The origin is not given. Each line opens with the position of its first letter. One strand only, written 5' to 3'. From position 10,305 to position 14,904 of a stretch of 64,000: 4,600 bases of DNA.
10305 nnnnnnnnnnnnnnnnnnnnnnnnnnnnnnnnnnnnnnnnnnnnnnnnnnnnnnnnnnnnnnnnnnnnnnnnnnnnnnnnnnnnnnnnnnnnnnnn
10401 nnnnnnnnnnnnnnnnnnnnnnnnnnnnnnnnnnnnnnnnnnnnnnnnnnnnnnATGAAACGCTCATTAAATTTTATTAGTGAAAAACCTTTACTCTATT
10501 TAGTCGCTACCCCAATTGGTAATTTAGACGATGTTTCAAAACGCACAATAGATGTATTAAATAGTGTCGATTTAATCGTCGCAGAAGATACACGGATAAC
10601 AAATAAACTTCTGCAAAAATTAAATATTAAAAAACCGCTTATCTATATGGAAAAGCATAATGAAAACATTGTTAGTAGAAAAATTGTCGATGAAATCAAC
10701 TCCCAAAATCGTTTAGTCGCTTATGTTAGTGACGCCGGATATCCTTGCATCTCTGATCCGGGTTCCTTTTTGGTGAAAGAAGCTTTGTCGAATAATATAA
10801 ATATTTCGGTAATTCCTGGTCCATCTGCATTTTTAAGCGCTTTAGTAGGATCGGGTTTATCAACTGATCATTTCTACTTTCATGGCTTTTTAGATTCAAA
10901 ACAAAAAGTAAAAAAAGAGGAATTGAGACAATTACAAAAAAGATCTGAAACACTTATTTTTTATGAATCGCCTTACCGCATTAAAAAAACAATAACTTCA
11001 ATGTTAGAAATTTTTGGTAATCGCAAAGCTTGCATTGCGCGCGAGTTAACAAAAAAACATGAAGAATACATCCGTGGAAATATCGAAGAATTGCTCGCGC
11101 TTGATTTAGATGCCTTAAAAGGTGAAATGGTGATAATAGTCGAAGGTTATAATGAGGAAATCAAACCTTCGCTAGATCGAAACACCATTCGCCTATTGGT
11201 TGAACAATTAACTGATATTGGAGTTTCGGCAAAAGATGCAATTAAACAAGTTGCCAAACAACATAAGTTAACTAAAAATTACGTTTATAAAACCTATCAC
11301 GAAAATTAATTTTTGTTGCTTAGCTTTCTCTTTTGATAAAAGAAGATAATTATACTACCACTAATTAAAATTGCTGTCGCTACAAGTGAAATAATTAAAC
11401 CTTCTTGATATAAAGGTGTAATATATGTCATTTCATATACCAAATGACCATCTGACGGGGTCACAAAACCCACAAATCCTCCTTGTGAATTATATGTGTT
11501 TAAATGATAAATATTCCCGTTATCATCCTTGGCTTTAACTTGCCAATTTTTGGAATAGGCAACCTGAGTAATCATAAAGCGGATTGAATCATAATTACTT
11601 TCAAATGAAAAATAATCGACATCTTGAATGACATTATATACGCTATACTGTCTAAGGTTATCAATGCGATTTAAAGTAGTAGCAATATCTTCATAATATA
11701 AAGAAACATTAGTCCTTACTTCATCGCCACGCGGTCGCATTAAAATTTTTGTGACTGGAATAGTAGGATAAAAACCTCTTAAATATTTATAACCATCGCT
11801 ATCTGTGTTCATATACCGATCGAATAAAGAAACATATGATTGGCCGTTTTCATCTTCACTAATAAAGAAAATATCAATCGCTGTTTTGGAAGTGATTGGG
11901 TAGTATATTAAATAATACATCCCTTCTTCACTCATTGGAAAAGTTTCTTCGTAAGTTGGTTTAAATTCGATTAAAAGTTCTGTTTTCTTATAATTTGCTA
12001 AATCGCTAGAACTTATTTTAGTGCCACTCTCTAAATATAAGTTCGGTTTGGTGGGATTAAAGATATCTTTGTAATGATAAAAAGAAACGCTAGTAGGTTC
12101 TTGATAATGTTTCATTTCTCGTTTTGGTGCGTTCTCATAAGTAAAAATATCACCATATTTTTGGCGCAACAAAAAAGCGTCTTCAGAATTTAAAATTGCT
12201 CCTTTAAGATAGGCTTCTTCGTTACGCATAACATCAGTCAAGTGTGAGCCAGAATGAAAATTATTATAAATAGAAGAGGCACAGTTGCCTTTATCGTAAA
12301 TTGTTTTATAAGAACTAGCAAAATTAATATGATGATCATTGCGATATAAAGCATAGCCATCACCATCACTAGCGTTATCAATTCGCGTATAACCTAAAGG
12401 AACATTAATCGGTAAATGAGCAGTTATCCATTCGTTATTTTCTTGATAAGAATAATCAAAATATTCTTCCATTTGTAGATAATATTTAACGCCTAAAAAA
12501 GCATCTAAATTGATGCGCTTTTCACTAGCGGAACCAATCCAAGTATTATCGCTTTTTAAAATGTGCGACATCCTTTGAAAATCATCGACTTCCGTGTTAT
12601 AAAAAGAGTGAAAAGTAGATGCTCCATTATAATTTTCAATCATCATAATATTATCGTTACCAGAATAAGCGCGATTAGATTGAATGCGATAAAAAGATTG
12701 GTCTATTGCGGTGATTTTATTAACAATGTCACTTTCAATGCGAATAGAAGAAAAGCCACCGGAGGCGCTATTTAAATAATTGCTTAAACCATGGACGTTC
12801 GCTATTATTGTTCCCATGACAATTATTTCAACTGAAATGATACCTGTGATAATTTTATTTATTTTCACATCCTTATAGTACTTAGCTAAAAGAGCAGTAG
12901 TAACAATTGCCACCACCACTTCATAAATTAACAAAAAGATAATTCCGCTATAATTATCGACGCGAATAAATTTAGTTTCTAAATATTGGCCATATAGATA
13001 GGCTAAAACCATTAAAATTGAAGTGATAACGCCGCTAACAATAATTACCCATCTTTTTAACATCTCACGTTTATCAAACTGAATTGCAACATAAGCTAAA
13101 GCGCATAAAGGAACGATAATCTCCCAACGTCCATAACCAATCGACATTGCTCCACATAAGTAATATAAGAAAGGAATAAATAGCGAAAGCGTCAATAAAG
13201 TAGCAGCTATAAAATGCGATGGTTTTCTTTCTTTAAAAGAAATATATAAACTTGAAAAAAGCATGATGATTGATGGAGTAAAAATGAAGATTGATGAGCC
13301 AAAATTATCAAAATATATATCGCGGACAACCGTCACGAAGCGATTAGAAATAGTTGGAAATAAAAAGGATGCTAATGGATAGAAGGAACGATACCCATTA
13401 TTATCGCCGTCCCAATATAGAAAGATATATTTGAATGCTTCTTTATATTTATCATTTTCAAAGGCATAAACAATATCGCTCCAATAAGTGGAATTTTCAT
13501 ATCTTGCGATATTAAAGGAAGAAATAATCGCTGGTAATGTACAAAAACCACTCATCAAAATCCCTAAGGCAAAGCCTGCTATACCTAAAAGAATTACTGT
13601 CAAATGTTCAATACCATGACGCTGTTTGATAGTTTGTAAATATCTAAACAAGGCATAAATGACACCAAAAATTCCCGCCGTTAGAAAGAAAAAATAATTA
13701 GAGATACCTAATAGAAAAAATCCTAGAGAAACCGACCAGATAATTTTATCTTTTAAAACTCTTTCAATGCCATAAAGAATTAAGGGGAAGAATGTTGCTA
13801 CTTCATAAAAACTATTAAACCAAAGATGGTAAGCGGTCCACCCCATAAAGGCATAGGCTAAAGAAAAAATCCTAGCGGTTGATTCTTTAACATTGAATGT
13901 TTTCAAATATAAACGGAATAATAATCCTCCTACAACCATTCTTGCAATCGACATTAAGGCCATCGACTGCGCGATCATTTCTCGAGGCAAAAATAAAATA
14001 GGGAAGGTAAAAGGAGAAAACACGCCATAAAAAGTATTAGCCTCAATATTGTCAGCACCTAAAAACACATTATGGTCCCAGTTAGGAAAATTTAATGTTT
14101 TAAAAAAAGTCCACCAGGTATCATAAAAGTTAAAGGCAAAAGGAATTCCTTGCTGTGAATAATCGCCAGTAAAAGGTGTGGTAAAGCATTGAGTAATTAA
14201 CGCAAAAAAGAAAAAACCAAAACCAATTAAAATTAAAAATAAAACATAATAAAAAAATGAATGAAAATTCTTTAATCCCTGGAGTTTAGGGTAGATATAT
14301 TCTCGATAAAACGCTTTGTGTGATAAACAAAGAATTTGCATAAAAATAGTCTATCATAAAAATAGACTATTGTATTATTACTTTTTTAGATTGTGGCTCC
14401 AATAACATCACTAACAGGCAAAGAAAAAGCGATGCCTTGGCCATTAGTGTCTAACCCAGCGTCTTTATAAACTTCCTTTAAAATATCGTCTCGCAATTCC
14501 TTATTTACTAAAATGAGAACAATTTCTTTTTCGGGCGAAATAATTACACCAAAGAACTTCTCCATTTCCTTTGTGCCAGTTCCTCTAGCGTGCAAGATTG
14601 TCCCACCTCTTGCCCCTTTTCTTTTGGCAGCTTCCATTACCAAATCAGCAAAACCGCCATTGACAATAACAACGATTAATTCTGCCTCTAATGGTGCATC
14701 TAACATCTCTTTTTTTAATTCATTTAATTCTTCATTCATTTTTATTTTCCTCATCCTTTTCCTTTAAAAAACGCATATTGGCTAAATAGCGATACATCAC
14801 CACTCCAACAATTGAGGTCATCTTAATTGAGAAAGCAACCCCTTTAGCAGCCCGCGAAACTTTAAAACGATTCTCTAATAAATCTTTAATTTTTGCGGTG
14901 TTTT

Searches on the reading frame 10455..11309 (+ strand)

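Call 33: search_protein_families(library=pfam, proteins=[window:10455-11309:+], max_evalue=0.0001)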
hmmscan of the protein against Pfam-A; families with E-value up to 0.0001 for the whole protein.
window:10455-11309:+ (284 aa): 1 family
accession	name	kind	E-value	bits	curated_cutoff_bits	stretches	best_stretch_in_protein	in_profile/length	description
PF00590.25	TP_methylase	-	4.9e-30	105.5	27.8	1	14-213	2-211/212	Tetrapyrrole (Corrin/Porphyrin) Methylases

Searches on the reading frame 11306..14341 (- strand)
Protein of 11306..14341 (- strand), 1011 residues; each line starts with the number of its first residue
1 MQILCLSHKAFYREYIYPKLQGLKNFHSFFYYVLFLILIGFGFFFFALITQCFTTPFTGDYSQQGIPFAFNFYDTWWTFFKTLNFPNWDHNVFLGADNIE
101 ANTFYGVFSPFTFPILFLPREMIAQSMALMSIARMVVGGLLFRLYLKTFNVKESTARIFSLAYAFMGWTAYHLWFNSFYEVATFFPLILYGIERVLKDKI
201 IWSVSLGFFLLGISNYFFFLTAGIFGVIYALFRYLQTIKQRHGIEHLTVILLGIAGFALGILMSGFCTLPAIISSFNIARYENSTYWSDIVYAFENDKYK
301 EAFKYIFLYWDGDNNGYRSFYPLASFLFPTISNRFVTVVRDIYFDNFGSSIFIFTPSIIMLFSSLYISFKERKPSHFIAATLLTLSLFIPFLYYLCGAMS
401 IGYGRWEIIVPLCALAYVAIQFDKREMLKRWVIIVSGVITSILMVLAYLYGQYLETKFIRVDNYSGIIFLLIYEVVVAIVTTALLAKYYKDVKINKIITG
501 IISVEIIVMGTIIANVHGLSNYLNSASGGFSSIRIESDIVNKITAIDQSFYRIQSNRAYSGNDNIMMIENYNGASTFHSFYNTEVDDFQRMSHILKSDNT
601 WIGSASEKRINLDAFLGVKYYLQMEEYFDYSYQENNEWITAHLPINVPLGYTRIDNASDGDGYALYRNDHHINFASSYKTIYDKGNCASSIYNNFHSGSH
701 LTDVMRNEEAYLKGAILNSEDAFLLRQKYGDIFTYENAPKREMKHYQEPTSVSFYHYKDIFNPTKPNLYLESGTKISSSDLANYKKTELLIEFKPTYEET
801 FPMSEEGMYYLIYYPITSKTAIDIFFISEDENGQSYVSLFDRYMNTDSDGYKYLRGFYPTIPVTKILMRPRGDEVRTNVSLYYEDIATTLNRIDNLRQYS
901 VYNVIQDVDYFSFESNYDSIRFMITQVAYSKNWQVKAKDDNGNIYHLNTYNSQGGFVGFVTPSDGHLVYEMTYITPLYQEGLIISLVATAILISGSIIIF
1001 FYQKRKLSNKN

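Call 33: search_protein_families(library=pfam, proteins=[window:11306-14341:-], max_evalue=0.0001)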
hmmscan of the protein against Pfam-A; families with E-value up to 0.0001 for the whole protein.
window:11306-14341:- (1011 aa): 1 family
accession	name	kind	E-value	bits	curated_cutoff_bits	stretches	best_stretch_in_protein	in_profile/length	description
PF09586.16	YfhO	-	6.3e-56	190.7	28.5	2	323-985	254-835/835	Bacterial membrane protein YfhO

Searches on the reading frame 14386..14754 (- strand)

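Call 33: search_protein_families(library=pfam, proteins=[window:14386-14754:-], max_evalue=0.0001)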
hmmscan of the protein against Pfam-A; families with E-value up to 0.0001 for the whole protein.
window:14386-14754:- (122 aa): 1 family
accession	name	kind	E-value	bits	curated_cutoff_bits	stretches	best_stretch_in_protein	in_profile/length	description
PF00543.27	P-II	-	5.4e-09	36.7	25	1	25-118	2-96/102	Nitrogen regulatory protein P-II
